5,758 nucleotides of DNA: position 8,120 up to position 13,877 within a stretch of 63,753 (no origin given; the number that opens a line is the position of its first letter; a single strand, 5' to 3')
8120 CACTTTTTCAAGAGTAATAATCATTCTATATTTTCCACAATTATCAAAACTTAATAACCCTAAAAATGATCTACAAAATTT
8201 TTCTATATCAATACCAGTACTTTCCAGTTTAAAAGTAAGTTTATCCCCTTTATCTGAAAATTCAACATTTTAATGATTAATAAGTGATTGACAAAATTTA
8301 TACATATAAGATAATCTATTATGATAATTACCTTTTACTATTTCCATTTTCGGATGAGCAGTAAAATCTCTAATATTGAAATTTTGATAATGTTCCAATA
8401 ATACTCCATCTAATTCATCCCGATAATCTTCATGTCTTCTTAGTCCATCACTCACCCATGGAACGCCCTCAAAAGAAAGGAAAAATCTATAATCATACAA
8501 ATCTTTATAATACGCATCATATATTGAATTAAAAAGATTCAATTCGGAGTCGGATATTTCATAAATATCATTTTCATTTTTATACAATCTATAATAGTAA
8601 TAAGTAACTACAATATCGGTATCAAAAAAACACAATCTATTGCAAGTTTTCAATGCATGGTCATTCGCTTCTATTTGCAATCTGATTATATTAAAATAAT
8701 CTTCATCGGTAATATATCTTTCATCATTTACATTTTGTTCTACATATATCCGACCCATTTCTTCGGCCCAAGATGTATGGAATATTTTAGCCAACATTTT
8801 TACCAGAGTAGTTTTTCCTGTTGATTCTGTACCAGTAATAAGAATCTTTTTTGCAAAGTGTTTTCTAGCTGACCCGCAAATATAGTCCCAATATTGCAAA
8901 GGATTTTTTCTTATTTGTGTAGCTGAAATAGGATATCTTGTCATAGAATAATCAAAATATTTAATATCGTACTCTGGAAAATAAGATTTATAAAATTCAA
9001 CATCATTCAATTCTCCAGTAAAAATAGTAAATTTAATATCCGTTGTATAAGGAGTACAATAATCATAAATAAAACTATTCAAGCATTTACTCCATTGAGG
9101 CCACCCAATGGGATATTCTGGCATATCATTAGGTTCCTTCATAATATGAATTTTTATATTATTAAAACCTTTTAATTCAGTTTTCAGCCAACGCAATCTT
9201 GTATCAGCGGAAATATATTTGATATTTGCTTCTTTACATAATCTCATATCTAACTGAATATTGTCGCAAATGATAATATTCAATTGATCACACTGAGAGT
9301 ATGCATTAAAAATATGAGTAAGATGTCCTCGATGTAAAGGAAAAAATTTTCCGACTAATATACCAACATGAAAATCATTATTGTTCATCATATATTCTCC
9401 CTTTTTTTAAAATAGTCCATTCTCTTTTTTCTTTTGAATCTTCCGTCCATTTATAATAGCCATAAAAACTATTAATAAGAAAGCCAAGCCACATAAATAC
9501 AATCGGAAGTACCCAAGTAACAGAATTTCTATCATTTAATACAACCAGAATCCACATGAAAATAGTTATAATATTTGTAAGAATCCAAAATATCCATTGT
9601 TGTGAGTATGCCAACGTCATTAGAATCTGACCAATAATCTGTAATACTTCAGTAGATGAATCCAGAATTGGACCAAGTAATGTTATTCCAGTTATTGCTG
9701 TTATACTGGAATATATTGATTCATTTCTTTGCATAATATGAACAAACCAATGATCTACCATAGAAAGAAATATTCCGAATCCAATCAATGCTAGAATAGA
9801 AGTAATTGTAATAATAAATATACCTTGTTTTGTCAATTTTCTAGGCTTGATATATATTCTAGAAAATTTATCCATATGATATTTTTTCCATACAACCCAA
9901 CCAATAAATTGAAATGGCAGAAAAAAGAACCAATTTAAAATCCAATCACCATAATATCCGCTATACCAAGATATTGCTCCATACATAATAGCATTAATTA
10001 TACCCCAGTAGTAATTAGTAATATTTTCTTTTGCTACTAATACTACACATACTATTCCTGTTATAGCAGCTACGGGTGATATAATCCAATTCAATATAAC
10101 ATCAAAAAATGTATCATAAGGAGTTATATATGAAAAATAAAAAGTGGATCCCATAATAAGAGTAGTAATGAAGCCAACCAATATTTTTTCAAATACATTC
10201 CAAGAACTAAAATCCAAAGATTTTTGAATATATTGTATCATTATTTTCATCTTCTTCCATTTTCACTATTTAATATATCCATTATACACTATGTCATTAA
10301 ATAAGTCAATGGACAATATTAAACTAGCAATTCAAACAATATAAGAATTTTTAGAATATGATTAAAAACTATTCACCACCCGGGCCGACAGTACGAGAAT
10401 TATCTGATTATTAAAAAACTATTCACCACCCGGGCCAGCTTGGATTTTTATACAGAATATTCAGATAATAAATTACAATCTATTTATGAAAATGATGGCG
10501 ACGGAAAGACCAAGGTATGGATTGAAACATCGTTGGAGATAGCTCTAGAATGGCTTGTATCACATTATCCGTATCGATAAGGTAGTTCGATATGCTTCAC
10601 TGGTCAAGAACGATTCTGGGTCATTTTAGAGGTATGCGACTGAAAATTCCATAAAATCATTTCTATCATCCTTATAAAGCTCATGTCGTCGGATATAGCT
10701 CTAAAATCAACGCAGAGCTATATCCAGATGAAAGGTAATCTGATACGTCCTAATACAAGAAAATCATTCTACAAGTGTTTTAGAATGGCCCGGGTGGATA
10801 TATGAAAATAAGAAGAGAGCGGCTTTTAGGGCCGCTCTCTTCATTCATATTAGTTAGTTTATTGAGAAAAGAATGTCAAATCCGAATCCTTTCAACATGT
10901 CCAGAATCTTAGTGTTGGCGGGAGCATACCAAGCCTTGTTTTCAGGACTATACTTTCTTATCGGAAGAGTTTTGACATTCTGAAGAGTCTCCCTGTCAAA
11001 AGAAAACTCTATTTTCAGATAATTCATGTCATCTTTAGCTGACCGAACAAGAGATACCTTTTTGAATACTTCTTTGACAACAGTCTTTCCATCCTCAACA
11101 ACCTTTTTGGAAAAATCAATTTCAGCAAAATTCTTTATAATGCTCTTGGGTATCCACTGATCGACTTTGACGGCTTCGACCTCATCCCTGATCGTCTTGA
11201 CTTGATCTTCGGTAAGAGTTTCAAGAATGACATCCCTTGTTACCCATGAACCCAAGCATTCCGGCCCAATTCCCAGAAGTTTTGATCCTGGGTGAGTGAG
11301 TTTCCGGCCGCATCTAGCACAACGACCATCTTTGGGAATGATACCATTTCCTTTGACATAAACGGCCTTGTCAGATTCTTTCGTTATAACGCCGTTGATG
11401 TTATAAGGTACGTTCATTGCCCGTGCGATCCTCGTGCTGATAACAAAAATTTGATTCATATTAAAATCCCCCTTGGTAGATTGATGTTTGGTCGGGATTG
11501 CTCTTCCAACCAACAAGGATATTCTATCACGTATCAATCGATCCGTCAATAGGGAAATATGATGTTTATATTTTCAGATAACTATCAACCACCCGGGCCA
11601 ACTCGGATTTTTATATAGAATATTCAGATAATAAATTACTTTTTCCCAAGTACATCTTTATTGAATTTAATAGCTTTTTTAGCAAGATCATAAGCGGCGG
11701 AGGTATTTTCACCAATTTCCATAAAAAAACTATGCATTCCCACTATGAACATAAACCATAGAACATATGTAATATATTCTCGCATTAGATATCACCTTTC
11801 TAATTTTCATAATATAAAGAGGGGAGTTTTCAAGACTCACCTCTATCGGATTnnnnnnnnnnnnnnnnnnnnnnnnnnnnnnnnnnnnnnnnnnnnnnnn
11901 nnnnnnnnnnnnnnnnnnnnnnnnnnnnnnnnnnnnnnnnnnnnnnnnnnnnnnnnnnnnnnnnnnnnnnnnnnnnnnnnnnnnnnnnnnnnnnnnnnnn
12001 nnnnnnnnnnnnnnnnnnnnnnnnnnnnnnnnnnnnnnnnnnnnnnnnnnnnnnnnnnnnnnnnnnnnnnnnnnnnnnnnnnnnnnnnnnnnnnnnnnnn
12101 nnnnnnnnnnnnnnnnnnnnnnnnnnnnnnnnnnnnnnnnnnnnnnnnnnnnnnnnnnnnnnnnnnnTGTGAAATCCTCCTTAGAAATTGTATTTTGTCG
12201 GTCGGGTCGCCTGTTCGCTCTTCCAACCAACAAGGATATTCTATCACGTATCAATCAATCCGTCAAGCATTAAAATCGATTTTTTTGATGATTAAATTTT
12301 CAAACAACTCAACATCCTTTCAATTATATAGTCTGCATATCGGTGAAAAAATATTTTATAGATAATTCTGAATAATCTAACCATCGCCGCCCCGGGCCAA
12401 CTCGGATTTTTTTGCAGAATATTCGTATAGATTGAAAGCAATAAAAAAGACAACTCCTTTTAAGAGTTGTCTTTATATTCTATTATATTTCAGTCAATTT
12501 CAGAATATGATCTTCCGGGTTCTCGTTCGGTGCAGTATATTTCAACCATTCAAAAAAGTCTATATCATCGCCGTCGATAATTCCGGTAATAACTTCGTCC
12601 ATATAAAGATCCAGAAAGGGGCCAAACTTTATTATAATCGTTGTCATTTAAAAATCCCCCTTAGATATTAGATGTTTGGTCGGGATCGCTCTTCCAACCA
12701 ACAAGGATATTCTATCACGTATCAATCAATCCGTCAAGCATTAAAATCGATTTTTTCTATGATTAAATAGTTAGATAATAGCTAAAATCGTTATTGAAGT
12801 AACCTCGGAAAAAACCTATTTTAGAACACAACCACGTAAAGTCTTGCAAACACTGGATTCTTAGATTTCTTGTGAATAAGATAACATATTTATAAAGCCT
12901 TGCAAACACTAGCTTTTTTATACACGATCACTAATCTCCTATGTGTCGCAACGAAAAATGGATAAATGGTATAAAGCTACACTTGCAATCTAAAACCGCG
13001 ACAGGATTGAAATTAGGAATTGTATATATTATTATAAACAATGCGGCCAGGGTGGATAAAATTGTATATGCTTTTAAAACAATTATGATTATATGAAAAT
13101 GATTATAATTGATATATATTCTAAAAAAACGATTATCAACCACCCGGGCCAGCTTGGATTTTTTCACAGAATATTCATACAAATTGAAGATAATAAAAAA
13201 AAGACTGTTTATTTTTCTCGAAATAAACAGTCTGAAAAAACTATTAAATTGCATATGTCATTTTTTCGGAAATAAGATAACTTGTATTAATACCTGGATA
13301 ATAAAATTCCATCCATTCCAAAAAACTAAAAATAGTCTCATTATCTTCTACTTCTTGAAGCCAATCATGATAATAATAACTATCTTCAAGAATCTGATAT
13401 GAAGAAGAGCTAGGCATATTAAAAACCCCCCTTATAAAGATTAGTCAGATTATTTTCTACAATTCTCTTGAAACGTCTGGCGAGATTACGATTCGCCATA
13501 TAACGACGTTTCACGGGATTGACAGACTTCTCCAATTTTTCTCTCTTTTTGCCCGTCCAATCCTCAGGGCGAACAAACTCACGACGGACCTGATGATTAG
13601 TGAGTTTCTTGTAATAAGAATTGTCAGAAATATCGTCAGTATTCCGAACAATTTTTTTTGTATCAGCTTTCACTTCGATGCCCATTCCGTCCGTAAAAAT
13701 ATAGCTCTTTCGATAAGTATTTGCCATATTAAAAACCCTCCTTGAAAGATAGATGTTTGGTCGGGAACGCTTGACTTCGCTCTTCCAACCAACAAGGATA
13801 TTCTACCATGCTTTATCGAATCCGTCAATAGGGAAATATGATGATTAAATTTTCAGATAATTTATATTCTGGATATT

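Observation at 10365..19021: GC-rich palindromic box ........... brackets inserted modules like a recombination junction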

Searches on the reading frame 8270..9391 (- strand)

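Call 9: search_protein_families(library=pfam, proteins=[window:8270-9391:-], max_evalue=0.01)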
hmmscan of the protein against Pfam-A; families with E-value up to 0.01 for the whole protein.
window:8270-9391:- (373 aa): 5 families
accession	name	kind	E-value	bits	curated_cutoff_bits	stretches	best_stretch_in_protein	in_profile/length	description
PF13521.12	AAA_28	-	1.7e-24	87.4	27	1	182-341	1-152/164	AAA domain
PF13238.12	AAA_18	-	0.0011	19.8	29.4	1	183-245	1-68/128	AAA domain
PF01712.25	dNK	-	0.0019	18.4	27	1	183-298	1-120/203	Deoxynucleoside kinase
PF07931.18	CPT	-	0.0081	16.4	22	0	181-229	2-49/172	Chloramphenicol phosphotransferase-like protein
PF01467.32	CTP_transf_like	-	0.0091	16.6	21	0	11-70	1-55/133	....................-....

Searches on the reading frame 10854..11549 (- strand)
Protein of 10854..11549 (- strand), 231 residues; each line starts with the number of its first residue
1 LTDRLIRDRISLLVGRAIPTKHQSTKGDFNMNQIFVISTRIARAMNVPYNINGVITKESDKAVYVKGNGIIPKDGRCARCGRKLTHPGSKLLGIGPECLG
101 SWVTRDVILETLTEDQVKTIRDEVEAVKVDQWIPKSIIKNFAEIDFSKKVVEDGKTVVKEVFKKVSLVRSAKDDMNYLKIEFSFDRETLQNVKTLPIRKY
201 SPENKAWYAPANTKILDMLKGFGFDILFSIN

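Call 9: search_protein_families(library=pfam, proteins=[window:10854-11549:-], max_evalue=0.01)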
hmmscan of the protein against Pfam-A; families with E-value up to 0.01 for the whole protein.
window:10854-11549:- (231 aa): 1 family
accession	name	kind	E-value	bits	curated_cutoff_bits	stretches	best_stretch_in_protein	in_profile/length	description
PF19474.4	DUF6011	-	7.4e-10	38.6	26.6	1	75-101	9-35/37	Family of unknown function (DUF6011)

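Call 18: find_encoding_contigs(protein=window:10854-11459:-, flank=10000, max_places=10)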
Protein window:10854-11459:- (201 aa): no gene with exactly this product is on record in the collection.

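Call 19: find_related_loci(query=window:10854-11459:-, collection=viral_contigs, flank=10000)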
Query window:10854-11459:- (201 aa) in viral_contigs; peptide patterns used: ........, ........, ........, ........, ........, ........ (x = any residue, [..] = any of these).
17 stretches matched a pattern, but none encodes a relative of the query by tblastn (E <= 1e-3).

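Call 28: find_homologous_proteins(query=window:10854-11459:-)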
Query window:10854-11459:- (201 aa): 3 proteins with E <= 0.001 among 127 candidates.
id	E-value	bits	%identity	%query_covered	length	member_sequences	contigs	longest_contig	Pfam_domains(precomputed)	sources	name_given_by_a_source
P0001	5.1e-129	445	100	100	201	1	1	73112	PF19474.5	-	-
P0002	1.7e-107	375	85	99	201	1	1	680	PF19474.5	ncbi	-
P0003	5.4e-20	90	50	51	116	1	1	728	PF19474.5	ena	-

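Call 32: find_encoding_contigs(protein=P0002, flank=10000)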
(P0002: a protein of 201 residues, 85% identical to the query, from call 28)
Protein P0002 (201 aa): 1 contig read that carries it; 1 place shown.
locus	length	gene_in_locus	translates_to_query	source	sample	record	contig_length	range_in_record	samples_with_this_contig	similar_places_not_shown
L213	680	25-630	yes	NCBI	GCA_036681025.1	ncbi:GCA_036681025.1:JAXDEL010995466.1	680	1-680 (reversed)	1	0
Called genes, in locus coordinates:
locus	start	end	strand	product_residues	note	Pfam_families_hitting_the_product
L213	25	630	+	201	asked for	PF19474:DUF6011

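Call 33: find_encoding_contigs(protein=P0003, flank=10000)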
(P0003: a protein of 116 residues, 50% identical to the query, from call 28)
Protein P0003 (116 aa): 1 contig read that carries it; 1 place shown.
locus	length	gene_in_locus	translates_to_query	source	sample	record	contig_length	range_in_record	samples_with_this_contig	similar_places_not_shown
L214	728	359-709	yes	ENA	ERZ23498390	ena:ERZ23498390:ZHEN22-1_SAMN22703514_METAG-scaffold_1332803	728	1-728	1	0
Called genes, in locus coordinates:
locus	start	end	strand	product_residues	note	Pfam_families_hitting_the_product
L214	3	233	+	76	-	?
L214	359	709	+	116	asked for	PF19474:DUF6011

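Call 64: search_protein_families(library=phrogs, proteins=[window:10854-11459:-], max_evalue=0.01)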
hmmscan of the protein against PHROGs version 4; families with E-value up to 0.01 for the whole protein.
window:10854-11459:- (201 aa): 5 families
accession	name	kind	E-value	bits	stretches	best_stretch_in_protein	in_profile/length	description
phrog_25989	-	unknown function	6e-07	30.7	1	46-78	4-36/70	-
phrog_636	-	unknown function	2.6e-06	28.8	1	45-72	205-232/254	-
phrog_20259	-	unknown function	4.3e-06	27.6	1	43-73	108-138/140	-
phrog_4046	-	unknown function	7.6e-05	23.3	1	43-73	270-300/301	-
phrog_6032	-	unknown function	0.00011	23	1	45-70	247-272/296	-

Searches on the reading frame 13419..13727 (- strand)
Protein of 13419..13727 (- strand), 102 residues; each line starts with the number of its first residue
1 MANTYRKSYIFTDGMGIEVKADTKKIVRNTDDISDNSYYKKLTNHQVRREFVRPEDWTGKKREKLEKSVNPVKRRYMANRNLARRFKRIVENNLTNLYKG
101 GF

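Call 63: search_protein_families(library=pfam, proteins=[window:13419-13727:-], max_evalue=0.05)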
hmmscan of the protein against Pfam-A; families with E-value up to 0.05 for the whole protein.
window:13419-13727:- (102 aa): 1 family
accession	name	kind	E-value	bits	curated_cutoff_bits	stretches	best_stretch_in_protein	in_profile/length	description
PF23763.2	Beta-barrel_GLAA-B_I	-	0.047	14.3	28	0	7-48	38-80/95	GLAA-B beta-barrel domain I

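Call 64: search_protein_families(library=phrogs, proteins=[window:13419-13727:-], max_evalue=0.01)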
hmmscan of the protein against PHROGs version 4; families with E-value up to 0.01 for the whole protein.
window:13419-13727:- (102 aa): 0 families

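Call 93: find_encoding_contigs(protein=window:13419-13727:-, flank=10000)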
Protein window:13419-13727:- (102 aa): 3 contigs read that carry it; 3 places shown.
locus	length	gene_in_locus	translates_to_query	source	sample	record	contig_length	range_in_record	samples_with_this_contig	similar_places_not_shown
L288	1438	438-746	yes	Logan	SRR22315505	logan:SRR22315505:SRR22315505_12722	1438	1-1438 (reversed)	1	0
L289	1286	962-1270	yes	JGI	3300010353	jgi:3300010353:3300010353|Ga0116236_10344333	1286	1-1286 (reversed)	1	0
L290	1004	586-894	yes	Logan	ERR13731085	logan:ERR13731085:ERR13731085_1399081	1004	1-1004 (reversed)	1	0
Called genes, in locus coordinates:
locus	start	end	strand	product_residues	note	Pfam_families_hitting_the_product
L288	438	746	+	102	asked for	-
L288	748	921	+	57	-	-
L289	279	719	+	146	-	-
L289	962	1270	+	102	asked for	-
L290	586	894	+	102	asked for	-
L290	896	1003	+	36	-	?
